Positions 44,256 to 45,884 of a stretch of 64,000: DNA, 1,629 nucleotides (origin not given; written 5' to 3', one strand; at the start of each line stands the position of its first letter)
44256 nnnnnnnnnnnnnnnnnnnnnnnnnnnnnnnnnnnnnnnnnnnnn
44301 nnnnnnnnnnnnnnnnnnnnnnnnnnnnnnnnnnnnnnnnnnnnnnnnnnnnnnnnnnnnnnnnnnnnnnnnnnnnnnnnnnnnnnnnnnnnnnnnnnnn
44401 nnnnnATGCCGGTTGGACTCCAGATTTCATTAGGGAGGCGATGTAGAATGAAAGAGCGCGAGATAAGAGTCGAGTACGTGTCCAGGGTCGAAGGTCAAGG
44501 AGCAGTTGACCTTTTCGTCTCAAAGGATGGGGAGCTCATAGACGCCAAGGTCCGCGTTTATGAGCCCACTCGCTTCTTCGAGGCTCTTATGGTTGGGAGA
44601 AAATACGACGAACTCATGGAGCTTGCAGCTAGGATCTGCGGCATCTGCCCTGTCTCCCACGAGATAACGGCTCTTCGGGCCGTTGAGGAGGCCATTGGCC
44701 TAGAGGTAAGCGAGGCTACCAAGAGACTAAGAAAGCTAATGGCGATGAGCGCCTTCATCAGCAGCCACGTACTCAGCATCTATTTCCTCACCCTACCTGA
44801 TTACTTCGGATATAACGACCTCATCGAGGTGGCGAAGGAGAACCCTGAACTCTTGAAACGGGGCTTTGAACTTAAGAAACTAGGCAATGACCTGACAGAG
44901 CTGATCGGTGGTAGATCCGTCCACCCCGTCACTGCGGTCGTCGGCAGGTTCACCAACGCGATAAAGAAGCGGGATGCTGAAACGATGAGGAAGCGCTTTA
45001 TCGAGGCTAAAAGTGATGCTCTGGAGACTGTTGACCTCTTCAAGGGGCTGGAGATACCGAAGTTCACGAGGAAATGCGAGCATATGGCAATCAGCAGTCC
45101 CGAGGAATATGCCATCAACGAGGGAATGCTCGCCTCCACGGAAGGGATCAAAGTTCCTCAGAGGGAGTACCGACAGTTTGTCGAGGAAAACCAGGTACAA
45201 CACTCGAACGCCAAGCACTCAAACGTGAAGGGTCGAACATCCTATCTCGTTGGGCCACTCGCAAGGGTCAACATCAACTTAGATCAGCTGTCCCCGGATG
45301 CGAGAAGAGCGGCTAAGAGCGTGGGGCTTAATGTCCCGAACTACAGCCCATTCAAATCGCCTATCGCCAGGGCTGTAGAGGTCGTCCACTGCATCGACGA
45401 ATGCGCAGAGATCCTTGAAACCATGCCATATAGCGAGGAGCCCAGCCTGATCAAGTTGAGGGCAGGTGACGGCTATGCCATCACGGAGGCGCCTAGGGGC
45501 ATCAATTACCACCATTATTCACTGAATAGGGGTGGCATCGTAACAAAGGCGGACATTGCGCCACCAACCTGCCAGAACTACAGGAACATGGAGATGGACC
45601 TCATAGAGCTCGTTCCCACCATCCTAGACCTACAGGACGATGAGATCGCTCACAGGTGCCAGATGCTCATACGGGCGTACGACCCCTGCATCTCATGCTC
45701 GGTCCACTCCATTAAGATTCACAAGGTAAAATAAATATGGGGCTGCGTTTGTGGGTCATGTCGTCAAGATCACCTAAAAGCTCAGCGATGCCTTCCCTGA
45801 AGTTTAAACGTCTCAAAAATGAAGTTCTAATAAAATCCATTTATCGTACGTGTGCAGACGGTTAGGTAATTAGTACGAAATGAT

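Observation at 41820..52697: Group 3b NiFe hydrogenase convergent with an FdsGBA-like formate dehydrogenase: candidate soluble H2/formate/NAD(P)H redox hub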

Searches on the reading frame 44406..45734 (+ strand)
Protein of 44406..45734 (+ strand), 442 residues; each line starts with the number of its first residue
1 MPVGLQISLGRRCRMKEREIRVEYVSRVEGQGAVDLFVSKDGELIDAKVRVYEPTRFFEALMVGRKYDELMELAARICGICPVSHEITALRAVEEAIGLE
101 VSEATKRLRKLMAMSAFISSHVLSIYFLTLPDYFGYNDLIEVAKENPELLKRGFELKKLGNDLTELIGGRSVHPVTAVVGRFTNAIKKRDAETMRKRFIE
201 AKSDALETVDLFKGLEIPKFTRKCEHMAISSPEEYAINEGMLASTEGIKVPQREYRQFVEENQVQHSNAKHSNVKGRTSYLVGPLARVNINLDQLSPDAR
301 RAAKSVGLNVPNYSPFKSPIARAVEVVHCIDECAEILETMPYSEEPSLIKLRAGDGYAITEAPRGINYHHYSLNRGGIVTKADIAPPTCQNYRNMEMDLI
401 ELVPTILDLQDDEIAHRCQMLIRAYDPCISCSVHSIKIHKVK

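Call 3: search_protein_families(library=pfam, proteins=[window:44406-45734:+])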
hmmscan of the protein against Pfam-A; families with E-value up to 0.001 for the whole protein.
window:44406-45734:+ (442 aa): 1 family
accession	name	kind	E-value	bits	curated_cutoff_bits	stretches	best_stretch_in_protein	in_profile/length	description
PF00374.24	NiFeSe_Hases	-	5.4e-25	88.7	25.8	2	56-146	1-88/508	Nickel-dependent hydrogenase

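Call 4: search_protein_families(library=ncbifam, proteins=[window:44406-45734:+])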
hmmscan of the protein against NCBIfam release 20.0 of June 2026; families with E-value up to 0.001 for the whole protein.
window:44406-45734:+ (442 aa): 13 families
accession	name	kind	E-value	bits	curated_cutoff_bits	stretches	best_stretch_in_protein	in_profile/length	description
NF040832.1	sulfhyd_HydA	equivalog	2.6e-78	264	880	1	20-437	5-425/426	NADPH-dependent hydrogenase/sulfhydrogenase 1 subunit alpha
NF040828.1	sulfhyd_ShyA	equivalog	4e-78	263.1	700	1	20-437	3-414/415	NAD(P)-dependent hydrogenase/sulfhydrogenase 2 subunit alpha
NF041785.2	VhuA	equivalog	1.5e-47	162.1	800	2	20-216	4-206/418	F420-non-reducing hydrogenase Vhu subunit A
TIGR03295.1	frhA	equivalog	5.5e-37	127.7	392.5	1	19-438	4-399/412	coenzyme F420 hydrogenase subunit alpha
NF033181.1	NiFeSe_hydrog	equivalog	9.4e-35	120.4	600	2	19-151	3-133/507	nickel-dependent hydrogenase large subunit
NF045518.1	H2_NiFeSe_large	exception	1.7e-33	116.2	780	2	19-136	3-118/485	NiFeSe hydrogenase large subunit HysA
NF007778.0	PRK10467.1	equivalog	4e-14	51.8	969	1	18-135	3-118/567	hydrogenase 2 large subunit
NF007550.0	PRK10170.1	equivalog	2.9e-12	45.8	1101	1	17-135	16-133/597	Ni/Fe-hydrogenase large subunit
TIGR01962.1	NuoD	equivalog_domain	1.5e-05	24.1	459.35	1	32-126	16-111/386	NADH dehydrogenase (quinone) subunit D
NF004739.1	PRK06075.1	equivalog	1.6e-05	23.9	360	1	34-126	16-109/384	NADH-quinone oxidoreductase subunit D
NF041786.2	VhuU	equivalog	4.1e-05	23.3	70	1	420-437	13-30/45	F420-non-reducing hydrogenase selenoprotein subunit VhuU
NF008974.0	PRK12322.1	equivalog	4.6e-05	22.6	522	1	32-126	20-115/366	NADH-quinone oxidoreductase subunit D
NF040602.1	F420_dehyd_FpoD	exception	0.00073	18.7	600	0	45-125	35-115/372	F420H2 dehydrogenase subunit FpoD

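Call 19: search_solved_structures(query=window:44406-45731:+, max_evalue=0.00001)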
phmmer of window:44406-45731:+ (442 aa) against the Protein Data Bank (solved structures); distinct sequences matched with E-value up to 0.00001: 67 (the best 60 are shown).
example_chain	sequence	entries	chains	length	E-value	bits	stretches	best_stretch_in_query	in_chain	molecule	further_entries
9nez_D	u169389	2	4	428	3.2e-70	240.2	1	20-437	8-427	Sulfhydrogenase 1 subunit alpha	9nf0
9e15_B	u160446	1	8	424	2.5e-69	237.2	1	20-434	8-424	Sulfhydrogenase 1 subunit alpha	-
9e1j_B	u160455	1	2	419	3e-69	237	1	20-434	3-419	Sulfhydrogenase 1 subunit alpha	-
5yxy_A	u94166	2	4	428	4.2e-69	236.5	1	20-436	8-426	Cytosolic NiFe-hydrogenase, alpha subunit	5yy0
5odc_F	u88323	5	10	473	7.2e-51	176.4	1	20-436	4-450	Methyl-viologen reducing hydrogenase subunit A | Methyl-viologen reducing hydrogenase, subunit A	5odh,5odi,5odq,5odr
7t2r_D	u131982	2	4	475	2.4e-48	168.1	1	20-436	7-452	NiFe hydrogenase large subunit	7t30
9sw2_F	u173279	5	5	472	8.3e-48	166.3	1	20-437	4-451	F420-non-reducing hydrogenase subunit A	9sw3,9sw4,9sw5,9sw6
9sfi_g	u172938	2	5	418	1.8e-40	142.2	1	20-399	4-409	Coenzyme F420-reducing hydrogenase, alpha subunit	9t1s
5xf9_D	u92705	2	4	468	1.5e-39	139.2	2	18-208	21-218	NAD-reducing hydrogenase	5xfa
6qgt_A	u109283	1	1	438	2.5e-24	89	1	20-194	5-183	F420-reducing hydrogenase, subunit alpha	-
6qgr_A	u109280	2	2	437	2.7e-24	88.9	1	20-194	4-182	Coenzyme F420 hydrogenase subunit alpha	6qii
5jsu_B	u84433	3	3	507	4.2e-23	85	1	19-179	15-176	Periplasmic [NiFeSe] hydrogenase, large subunit, selenocysteine-containing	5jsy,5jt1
3zfs_A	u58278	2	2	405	6.8e-22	81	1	20-215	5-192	F420-REDUCING HYDROGENASE, SUBUNIT ALPHA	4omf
5jsh_B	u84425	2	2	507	1.4e-21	80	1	19-179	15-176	Periplasmic [NiFeSe] hydrogenase, large subunit, selenocysteine-containing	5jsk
6ruc_B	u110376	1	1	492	1.9e-21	79.6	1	19-179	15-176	Periplasmic [NiFeSe] hydrogenase, large subunit, selenocysteine-containing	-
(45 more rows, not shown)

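Call 31: find_homologous_proteins(query=window:44406-45731:+, max_evalue=1e-20)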
Query window:44406-45731:+ (442 aa): 8000 proteins with E <= 1e-20 among 8000 candidates; the best 120 are listed.
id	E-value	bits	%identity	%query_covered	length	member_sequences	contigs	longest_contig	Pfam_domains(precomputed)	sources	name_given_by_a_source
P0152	1.3e-283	958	100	97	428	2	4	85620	PF00374.25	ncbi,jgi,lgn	-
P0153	1.1e-246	836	85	97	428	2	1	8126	PF00374.25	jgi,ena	jgi:coenzyme F420-reducing hydrogenase alpha subunit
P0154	1.9e-231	786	80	97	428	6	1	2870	PF00374.25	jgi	jgi:sulfhydrogenase subunit alpha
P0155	3.5e-231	785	79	97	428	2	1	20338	PF00374.25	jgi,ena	jgi:coenzyme F420-reducing hydrogenase alpha subunit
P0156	4.1e-229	778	79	97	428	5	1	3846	PF00374.25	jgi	jgi:sulfhydrogenase subunit alpha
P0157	1.6e-223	760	75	97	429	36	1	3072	PF00374.25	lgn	-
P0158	8.3e-222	754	77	97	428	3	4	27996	PF00374.25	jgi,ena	jgi:sulfhydrogenase subunit alpha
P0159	3.7e-219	746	75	96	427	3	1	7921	PF00374.25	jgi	-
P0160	1.3e-215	734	75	96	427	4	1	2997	PF00374.25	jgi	-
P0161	8.4e-215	731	73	97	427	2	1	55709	PF00374.25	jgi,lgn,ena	-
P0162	2.9e-212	723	72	97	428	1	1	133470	PF00374.25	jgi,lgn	jgi:coenzyme F420-reducing hydrogenase alpha subunit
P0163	1.2e-211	721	71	97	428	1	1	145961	PF00374.25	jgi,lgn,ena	-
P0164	1.9e-209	714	71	97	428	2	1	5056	PF00374.25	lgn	-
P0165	4.5e-203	693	71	97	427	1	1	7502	PF00374.25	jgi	-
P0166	2.7e-202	690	71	95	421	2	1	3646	PF00374.25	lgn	-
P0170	7.0e-194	662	67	99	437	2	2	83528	PF00374.25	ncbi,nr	ncbi:Ni/Fe hydrogenase subunit alpha [Candidatus Bathyarchaeota archaeon]|nr:Ni/Fe hydrogenase subun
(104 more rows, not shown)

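Call 32: find_encoding_contigs(protein=P0162, flank=10000, max_places=1)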
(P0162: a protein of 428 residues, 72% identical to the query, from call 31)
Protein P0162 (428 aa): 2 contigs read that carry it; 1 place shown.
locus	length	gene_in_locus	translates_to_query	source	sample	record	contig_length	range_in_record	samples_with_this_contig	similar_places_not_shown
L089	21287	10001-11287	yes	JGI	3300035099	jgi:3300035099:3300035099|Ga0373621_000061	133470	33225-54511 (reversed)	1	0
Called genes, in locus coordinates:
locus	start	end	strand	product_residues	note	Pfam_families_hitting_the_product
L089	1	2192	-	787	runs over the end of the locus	PF00890:FAD_binding_2 (weak), PF01134:GIDA (weak), PF01266:DAO, PF01946:Thi4 (weak), PF12831:FAD_oxidored, PF13450:NAD_binding_8, PF13187:Fer4_9, PF02662:FlpD, +16 more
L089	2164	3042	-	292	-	PF02754:CCG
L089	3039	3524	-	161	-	PF13187:Fer4_9 (faint), PF13237:Fer4_10, PF12838:Fer4_7 (faint), PF13183:Fer4_8, PF13484:Fer4_16 (weak), PF13534:Fer4_17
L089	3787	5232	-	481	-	PF01266:DAO (faint), PF07992:Pyr_redox_2, PF13738:Pyr_redox_3, PF00070:Pyr_redox, PF02852:Pyr_redox_dim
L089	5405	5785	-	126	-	-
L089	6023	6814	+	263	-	-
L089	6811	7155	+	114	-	-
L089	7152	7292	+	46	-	-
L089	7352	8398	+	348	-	PF13183:Fer4_8 (faint), PF13746:Fer4_18 (faint), PF13187:Fer4_9 (faint), PF17179:Fer4_22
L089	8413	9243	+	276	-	PF00970:FAD_binding_6 (weak), PF00175:NAD_binding_1, PF10418:DHODB_Fe-S_bind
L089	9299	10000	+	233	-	PF01058:Oxidored_q6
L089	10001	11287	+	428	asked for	PF00374:NiFeSe_Hases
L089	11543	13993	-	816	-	PF10588:NADH-G_4Fe-4S_3, PF12838:Fer4_7, PF13237:Fer4_10 (weak), PF14697:Fer4_21, PF22117:Fer4_Nqo3 (weak), PF04879:Molybdop_Fe4S4, PF00384:Molybdopterin, PF01568:Molydop_binding, +4 more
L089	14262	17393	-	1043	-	PF01257:2Fe-2S_thioredx (weak), PF01512:Complex1_51K, PF10589:NADH_4Fe-4S, PF14691:Fer4_20, PF07992:Pyr_redox_2, PF12831:FAD_oxidored (weak), PF13450:NAD_binding_8, PF13738:Pyr_redox_3 (weak), +2 more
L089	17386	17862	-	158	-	PF01257:2Fe-2S_thioredx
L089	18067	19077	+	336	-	PF00291:PALP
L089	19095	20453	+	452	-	-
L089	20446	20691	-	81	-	-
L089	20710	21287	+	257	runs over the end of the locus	PF07478:Dala_Dala_lig_C, PF13535:ATP-grasp_4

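Call 33: find_encoding_contigs(protein=P0163, flank=10000, max_places=1)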
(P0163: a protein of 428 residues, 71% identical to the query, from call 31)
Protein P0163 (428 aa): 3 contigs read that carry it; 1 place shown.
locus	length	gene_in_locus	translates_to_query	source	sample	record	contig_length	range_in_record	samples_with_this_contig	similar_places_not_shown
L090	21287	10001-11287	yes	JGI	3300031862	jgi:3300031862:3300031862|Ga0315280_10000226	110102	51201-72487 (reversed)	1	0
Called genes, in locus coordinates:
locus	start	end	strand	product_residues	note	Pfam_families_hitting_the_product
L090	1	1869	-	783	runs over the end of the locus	PF01946:Thi4 (weak), PF00890:FAD_binding_2 (weak), PF01266:DAO, PF12831:FAD_oxidored, PF13450:NAD_binding_8, PF13187:Fer4_9, PF00037:Fer4, PF02662:FlpD, +16 more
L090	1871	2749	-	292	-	PF02754:CCG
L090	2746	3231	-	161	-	PF13187:Fer4_9 (faint), PF13237:Fer4_10, PF13183:Fer4_8, PF13534:Fer4_17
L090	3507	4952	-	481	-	PF01266:DAO (faint), PF03486:HI0933_like (faint), PF07992:Pyr_redox_2, PF13738:Pyr_redox_3, PF00070:Pyr_redox, PF02852:Pyr_redox_dim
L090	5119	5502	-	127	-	-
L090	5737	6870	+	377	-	-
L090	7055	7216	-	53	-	-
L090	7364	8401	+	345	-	PF13183:Fer4_8 (faint), PF13187:Fer4_9 (faint), PF13746:Fer4_18 (faint), PF00037:Fer4 (faint), PF17179:Fer4_22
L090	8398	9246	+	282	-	PF00970:FAD_binding_6 (faint), PF00175:NAD_binding_1, PF10418:DHODB_Fe-S_bind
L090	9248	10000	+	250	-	PF01058:Oxidored_q6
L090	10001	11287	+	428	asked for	PF00374:NiFeSe_Hases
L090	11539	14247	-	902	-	PF00111:Fer2, PF13510:Fer2_4, PF10588:NADH-G_4Fe-4S_3, PF12838:Fer4_7, PF14697:Fer4_21, PF04879:Molybdop_Fe4S4, PF00384:Molybdopterin, PF01568:Molydop_binding, +5 more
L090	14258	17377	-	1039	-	PF01257:2Fe-2S_thioredx (weak), PF01512:Complex1_51K, PF10589:NADH_4Fe-4S, PF14691:Fer4_20, PF07992:Pyr_redox_2, PF12831:FAD_oxidored (weak), PF13450:NAD_binding_8, PF13738:Pyr_redox_3 (weak), +2 more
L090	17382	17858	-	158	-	PF01257:2Fe-2S_thioredx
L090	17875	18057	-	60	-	-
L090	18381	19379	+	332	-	PF00291:PALP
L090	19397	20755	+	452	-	-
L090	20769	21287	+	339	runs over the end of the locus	PF07478:Dala_Dala_lig_C, PF13535:ATP-grasp_4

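Call 34: find_encoding_contigs(protein=P0170, flank=10000, max_places=1)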
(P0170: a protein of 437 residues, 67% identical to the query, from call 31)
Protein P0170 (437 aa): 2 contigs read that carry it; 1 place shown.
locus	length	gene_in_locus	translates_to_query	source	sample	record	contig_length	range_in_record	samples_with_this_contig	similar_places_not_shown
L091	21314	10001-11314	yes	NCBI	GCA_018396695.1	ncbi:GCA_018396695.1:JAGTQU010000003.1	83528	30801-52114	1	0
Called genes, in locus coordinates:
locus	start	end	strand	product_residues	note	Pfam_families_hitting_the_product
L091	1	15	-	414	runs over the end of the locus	PF07690:MFS_1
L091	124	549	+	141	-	-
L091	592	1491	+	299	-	PF02826:2-Hacid_dh_C (weak), PF03446:NAD_binding_2, PF14833:NAD_binding_11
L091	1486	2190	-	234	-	PF06026:Rib_5-P_isom_A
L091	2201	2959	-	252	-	-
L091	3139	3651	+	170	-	PF09515:Thia_YuaJ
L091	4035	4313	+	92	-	-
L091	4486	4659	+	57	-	-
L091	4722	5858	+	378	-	PF01571:GCV_T, PF08669:GCV_T_C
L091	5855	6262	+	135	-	PF01597:GCV_H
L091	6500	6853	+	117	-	-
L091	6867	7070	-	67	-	-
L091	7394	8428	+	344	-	PF13183:Fer4_8 (faint), PF13187:Fer4_9 (faint), PF13534:Fer4_17 (faint), PF13237:Fer4_10 (faint), PF00037:Fer4 (faint), PF17179:Fer4_22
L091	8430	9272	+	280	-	PF00970:FAD_binding_6, PF00175:NAD_binding_1, PF10418:DHODB_Fe-S_bind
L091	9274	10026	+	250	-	PF01058:Oxidored_q6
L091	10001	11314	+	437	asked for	PF00374:NiFeSe_Hases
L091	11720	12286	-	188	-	PF00174:Oxidored_molyb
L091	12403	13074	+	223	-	PF00730:HhH-GPD, PF10576:EndIII_4Fe-2S (weak)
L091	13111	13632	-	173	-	PF21711:DCTN5 (weak), PF25087:GMPPB_C (weak), PF25084:LbH_EIF2B, PF00132:Hexapep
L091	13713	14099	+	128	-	PF09585:Lin0512_fam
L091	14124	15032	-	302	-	PF08443:RimK, PF02955:GSH-S_ATP (weak)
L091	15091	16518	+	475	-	PF02225:PA (faint), PF04389:Peptidase_M28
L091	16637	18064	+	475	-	PF01546:Peptidase_M20, PF07687:M20_dimer (weak)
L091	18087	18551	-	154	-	PF14588:YjgF_endoribonc, PF01042:Ribonuc_L-PSP (weak)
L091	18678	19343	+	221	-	PF00037:Fer4 (weak), PF13237:Fer4_10 (weak), PF14697:Fer4_21, PF12838:Fer4_7, PF13187:Fer4_9 (weak), PF00037:Fer4 (weak), PF12797:Fer4_2 (weak)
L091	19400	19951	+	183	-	PF03551:PadR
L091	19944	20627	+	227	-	PF02463:SMC_N (faint), PF00005:ABC_tran, PF13304:AAA_21 (faint)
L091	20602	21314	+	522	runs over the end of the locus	PF10633:NPCBM_assoc (faint), PF26498:DUF8164 (faint)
